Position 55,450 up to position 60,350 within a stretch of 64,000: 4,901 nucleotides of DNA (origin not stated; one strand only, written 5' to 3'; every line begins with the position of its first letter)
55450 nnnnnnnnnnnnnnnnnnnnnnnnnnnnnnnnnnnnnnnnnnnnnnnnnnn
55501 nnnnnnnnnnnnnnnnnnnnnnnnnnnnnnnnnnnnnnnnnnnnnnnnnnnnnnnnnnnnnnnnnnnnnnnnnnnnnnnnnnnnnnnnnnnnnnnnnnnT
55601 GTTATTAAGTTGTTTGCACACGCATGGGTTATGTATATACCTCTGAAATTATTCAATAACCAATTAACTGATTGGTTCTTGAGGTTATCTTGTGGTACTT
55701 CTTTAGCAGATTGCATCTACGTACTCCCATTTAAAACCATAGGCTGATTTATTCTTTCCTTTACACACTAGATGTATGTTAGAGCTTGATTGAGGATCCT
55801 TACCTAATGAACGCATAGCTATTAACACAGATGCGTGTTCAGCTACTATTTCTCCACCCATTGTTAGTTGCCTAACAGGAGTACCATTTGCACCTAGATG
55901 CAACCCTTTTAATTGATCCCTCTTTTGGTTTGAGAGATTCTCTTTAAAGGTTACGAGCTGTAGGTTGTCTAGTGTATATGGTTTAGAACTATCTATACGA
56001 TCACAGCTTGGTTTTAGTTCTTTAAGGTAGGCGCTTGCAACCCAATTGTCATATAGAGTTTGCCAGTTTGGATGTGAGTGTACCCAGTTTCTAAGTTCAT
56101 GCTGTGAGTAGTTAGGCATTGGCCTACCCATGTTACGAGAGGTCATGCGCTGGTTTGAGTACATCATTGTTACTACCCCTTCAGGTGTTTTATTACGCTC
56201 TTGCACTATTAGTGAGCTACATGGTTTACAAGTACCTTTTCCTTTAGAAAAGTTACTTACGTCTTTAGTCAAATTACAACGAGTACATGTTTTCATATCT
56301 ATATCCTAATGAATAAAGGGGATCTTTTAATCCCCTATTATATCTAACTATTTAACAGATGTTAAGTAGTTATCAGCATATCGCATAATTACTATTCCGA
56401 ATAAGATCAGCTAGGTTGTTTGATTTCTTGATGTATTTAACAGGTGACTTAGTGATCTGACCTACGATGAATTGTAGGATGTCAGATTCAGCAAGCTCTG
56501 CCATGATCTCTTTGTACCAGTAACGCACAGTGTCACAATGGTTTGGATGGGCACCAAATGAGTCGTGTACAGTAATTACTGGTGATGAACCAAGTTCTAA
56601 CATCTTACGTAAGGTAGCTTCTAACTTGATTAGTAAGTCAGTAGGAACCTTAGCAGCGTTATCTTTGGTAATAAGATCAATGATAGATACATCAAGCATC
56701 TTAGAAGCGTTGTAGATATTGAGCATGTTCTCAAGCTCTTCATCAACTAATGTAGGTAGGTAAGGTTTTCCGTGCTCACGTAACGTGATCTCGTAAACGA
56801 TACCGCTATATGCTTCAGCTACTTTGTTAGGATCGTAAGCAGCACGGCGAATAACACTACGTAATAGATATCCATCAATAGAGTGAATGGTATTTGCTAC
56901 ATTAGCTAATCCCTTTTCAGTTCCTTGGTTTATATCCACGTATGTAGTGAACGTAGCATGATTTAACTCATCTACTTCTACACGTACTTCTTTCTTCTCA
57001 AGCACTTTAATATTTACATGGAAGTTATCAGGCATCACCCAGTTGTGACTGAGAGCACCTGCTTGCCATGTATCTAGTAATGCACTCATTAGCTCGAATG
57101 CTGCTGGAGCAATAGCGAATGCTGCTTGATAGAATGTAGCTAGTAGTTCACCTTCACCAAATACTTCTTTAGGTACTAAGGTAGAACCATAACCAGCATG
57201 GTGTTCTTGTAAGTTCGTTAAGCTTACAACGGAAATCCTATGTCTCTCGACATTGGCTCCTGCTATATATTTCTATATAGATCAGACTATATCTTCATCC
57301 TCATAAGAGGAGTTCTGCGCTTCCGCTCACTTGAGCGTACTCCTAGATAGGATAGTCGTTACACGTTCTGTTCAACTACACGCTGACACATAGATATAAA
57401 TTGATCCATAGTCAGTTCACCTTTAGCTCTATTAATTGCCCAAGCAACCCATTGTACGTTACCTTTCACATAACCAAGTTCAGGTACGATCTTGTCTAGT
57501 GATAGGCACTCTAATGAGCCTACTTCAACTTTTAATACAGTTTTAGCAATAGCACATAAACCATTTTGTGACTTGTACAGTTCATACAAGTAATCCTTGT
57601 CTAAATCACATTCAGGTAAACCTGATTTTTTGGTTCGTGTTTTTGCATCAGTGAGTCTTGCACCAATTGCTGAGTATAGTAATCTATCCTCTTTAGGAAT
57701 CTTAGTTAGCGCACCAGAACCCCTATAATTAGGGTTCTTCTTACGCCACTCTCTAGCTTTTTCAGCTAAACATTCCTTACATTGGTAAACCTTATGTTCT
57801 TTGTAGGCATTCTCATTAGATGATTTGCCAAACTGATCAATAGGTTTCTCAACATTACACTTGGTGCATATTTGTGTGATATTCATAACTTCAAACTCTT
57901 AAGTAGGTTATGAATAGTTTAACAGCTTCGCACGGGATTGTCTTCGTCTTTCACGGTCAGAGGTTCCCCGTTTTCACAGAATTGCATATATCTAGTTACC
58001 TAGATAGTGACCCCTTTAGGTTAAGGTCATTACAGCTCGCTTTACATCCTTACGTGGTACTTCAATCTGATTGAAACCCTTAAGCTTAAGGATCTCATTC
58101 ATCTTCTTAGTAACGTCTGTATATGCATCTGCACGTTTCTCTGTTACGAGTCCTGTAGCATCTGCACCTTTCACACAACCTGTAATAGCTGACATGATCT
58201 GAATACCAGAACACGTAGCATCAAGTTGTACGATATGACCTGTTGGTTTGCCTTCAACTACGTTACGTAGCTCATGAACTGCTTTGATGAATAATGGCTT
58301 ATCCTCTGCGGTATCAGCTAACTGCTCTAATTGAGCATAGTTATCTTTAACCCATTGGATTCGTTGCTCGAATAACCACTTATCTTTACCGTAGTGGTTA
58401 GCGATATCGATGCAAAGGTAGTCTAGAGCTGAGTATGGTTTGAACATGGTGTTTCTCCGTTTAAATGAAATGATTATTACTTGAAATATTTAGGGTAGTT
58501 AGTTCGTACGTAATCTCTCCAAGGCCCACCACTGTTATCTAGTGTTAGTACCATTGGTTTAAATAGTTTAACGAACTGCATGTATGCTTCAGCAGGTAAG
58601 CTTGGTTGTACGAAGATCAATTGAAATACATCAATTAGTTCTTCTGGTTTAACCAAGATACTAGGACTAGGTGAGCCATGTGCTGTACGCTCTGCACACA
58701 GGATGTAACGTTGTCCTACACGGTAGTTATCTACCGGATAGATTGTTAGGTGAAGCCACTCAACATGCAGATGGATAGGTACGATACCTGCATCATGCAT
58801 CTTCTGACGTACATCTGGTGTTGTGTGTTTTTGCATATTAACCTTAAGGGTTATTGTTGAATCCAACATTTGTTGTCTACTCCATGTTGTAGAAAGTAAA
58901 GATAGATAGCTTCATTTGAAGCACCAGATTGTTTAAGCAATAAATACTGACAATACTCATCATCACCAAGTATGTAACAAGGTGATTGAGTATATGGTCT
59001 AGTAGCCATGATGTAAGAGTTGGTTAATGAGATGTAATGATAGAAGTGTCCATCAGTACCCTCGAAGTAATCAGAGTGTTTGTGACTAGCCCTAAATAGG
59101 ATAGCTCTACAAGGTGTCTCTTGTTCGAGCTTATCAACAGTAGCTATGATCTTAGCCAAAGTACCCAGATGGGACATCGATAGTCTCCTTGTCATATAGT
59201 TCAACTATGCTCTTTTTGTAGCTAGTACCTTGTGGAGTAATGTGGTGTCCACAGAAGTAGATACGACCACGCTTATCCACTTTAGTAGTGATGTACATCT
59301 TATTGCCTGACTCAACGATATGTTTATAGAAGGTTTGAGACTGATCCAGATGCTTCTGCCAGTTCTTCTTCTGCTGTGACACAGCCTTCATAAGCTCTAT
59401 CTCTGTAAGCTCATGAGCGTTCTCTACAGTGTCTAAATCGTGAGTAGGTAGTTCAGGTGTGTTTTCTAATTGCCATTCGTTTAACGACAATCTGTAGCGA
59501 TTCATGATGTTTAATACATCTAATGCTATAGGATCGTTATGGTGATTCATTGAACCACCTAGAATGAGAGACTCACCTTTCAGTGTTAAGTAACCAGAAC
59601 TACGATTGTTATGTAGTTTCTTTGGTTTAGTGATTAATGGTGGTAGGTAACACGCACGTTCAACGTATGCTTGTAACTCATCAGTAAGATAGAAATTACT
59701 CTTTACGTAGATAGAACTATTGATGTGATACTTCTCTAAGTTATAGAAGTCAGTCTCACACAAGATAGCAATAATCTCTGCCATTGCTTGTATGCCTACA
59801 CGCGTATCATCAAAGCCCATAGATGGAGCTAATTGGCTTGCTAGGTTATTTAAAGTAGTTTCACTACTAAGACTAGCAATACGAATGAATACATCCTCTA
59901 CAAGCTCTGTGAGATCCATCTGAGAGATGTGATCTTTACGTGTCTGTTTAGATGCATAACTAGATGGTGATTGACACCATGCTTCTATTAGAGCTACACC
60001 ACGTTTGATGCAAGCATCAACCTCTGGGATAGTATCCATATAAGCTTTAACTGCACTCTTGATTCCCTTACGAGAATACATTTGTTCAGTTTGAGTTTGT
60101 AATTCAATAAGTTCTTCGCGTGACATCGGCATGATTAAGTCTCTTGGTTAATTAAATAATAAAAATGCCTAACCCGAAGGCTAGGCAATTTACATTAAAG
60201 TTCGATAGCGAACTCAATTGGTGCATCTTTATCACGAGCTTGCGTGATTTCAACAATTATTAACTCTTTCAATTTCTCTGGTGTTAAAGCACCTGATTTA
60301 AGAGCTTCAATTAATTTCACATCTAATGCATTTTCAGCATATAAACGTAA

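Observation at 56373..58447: Group I intron with a homing endonuclease splits the RNAP II large-subunit gene inside motif B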

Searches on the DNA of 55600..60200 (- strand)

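Call 6: search_dna_similar(query=window:55600-60200:-, collection=phages, mode=near, max_rows=30)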
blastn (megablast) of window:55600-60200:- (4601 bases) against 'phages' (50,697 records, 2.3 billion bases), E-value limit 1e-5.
Records with a match: 6; places in all: 6; records where one place covers at least 80% of the query: 2.
Best place of each record, by identity: >=99% 2; 80-90% 2; 60-80% 2.
By first word of the organism name: Acinetobacter 4; Bacteriophage 2.
By host as written in the record: Acinetobacter pittii ABC38 2; - 2; Acinetobacter tandoii W4-4-4 1; Acinetobacter beijerinckii 1.
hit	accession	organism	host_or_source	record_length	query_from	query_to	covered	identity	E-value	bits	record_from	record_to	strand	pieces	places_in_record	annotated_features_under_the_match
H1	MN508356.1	Acinetobacter phage VB_ApiP_XC38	Acinetobacter pittii ABC38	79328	1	4601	100%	100.0%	0e+0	8497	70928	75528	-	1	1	RNA polymerase small subunit | RNA polymerase large subunit (x2) | putative HNH homing endonuclease | hypothetical protein (x4)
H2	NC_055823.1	Acinetobacter phage VB_ApiP_XC38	Acinetobacter pittii ABC38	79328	1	4601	100%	100.0%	0e+0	8497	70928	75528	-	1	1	RNA polymerase small subunit | RNA polymerase (x2) | putative HNH homing endonuclease | endonuclease | hypothetical protein (x3)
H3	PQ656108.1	Acinetobacter phage At2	Acinetobacter tandoii W4-4-4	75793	3001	3734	16%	75.2%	5e-82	313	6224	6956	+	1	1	hypothetical protein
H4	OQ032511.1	Acinetobacter phage nACB1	Acinetobacter beijerinckii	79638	222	706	11%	75.2%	7e-56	226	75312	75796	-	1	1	hypothetical protein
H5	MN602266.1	Bacteriophage DSS3_VP1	-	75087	2833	2931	2%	84.0%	2e-16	95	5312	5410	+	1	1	putative terminase large subunit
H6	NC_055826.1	Bacteriophage DSS3_VP1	-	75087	2833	2931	2%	84.0%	2e-16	95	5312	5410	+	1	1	terminase large subunit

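Call 8: get_annotated_region(hit=H2, flank=1500)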
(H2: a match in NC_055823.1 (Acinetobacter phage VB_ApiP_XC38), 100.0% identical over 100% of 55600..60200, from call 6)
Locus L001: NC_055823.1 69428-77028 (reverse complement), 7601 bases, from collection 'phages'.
description: Acinetobacter phage VB_ApiP_XC38, complete genome.
organism: Acinetobacter phage VB_ApiP_XC38 (NCBI taxid 2655002)
taxonomy: Viruses; Duplodnaviria; Heunggongvirae; Uroviricota; Caudoviricetes; Schitoviridae; Exceevirus; Exceevirus Xc38
host: Acinetobacter pittii ABC38; source: sewage; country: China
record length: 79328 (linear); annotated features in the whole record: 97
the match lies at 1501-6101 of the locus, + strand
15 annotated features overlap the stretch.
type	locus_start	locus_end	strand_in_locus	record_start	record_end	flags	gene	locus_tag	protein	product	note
CDS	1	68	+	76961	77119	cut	-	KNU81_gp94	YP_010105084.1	hypothetical protein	-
CDS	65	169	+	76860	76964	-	-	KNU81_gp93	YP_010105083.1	hypothetical protein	-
CDS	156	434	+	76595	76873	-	-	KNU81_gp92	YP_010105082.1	hypothetical protein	-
CDS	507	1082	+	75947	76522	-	-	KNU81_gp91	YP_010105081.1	hypothetical protein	-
CDS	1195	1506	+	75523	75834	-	-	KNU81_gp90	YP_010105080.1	hypothetical protein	-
CDS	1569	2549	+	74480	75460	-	-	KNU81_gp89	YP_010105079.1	RNA polymerase small subunit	-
CDS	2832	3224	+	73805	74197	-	-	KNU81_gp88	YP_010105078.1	hypothetical protein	-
CDS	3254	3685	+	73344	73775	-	-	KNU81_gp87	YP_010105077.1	RNA polymerase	-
CDS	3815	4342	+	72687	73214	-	-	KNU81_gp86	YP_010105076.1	endonuclease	-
CDS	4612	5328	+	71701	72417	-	-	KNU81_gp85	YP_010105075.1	RNA polymerase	-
CDS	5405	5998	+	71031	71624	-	-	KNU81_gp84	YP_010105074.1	putative HNH homing endonuclease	-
CDS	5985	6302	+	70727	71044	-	-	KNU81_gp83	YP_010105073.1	hypothetical protein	-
CDS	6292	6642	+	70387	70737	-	-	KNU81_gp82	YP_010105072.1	hypothetical protein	-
CDS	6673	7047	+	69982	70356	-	-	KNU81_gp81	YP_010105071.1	hypothetical protein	-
CDS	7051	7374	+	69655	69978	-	-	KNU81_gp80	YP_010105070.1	hypothetical protein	-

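Call 31: get_annotated_region(hit=H6, flank=2500)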
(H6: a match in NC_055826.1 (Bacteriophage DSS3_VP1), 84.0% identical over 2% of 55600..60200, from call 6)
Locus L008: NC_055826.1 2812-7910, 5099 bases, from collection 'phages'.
description: Bacteriophage DSS3_VP1, complete genome.
organism: Bacteriophage DSS3_VP1 (NCBI taxid 2664196)
taxonomy: Viruses; Duplodnaviria; Heunggongvirae; Uroviricota; Caudoviricetes; Naomviridae; Noahvirus; Noahvirus arc
host: -; source: -; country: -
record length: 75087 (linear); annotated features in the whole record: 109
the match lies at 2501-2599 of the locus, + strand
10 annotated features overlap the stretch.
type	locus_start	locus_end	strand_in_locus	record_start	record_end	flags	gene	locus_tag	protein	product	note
CDS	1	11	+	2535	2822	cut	-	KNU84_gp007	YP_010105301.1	hypothetical protein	-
CDS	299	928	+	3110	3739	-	-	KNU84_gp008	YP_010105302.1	hypothetical protein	-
CDS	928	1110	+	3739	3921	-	-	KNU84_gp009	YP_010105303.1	hypothetical protein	-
CDS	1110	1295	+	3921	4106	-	-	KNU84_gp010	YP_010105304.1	hypothetical protein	-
CDS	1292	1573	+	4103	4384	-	-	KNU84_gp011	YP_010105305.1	hypothetical protein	gp048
CDS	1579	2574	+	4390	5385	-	-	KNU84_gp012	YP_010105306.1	terminase large subunit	-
CDS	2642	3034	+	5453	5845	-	-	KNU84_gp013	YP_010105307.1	endonuclease VII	PfWMP3_35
CDS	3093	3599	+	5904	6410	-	-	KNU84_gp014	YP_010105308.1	putative terminase large subunit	-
CDS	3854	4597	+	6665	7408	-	-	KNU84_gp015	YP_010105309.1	PhoH-like phosphate starvation-inducible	-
CDS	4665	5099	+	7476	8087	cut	-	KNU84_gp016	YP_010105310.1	hypothetical protein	-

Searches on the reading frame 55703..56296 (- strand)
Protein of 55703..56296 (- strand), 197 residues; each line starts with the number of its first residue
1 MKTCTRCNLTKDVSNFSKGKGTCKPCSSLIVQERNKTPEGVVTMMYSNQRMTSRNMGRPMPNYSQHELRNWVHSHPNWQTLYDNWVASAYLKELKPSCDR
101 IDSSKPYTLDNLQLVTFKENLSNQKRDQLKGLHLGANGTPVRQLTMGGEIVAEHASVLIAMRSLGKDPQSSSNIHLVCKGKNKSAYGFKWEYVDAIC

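Call 5: search_protein_families(library=pfam, proteins=[window:55703-56296:-], max_evalue=0.1)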
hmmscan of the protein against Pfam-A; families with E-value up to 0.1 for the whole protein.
window:55703-56296:- (197 aa): 1 family
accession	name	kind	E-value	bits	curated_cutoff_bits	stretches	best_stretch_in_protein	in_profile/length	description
PF06093.19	Spt4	-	0.094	13.3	25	0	1-45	1-43/77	Spt4/RpoE2 zinc finger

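Call 7: search_protein_families(library=phrogs, proteins=[window:55703-56296:-], max_evalue=0.01)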
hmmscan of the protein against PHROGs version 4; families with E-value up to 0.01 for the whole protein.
window:55703-56296:- (197 aa): 8 families
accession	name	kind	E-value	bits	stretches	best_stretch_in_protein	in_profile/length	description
phrog_1035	-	DNA, RNA and nucleotide metabolism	4.3e-16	60.6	1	1-134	63-221/271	endonuclease VII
phrog_3322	-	DNA, RNA and nucleotide metabolism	2.1e-05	25.4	1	92-127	102-137/162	endonuclease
phrog_2255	-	DNA, RNA and nucleotide metabolism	0.00016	22.2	1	1-39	53-97/211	HNH endonuclease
phrog_2340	-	DNA, RNA and nucleotide metabolism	0.00023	22.3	1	1-50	8-65/171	endonuclease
phrog_3377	-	DNA, RNA and nucleotide metabolism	0.0003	21.7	1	77-127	46-97/196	HNH endonuclease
phrog_374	-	DNA, RNA and nucleotide metabolism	0.0031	17.3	1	97-127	325-355/617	HNH endonuclease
phrog_3118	-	DNA, RNA and nucleotide metabolism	0.0063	17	0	91-116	64-89/287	HNH endonuclease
phrog_28742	-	unknown function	0.008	17.4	1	59-136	41-115/165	-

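Call 55: search_protein_families(library=ncbifam, proteins=[window:55703-56296:-], max_evalue=1)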
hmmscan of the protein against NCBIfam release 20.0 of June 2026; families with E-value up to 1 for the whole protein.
window:55703-56296:- (197 aa): 0 families

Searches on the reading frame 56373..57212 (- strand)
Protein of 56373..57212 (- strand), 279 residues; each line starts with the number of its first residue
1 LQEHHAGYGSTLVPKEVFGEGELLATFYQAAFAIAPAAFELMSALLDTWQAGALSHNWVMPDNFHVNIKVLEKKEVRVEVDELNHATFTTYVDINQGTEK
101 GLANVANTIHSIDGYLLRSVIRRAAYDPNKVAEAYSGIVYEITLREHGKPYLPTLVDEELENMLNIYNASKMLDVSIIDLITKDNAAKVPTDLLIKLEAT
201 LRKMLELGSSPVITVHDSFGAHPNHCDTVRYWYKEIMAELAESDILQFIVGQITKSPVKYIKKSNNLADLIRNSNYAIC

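Call 5: search_protein_families(library=pfam, proteins=[window:56373-57212:-], max_evalue=0.1)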
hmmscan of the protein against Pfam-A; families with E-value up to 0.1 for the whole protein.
window:56373-57212:- (279 aa): 1 family
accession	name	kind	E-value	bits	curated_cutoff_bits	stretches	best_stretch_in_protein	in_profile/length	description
PF00940.24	RNA_pol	-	0.0011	18.3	22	1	211-258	326-373/448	DNA-dependent RNA polymerase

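Call 7: search_protein_families(library=phrogs, proteins=[window:56373-57212:-], max_evalue=0.01)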
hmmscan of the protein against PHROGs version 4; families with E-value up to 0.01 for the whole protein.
window:56373-57212:- (279 aa): 2 families
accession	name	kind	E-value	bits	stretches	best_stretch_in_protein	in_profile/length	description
phrog_2051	-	DNA, RNA and nucleotide metabolism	3.1e-84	284.4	1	7-279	141-401/401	RNA polymerase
phrog_414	-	DNA, RNA and nucleotide metabolism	1.4e-11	44.4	2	34-124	639-735/816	RNA polymerase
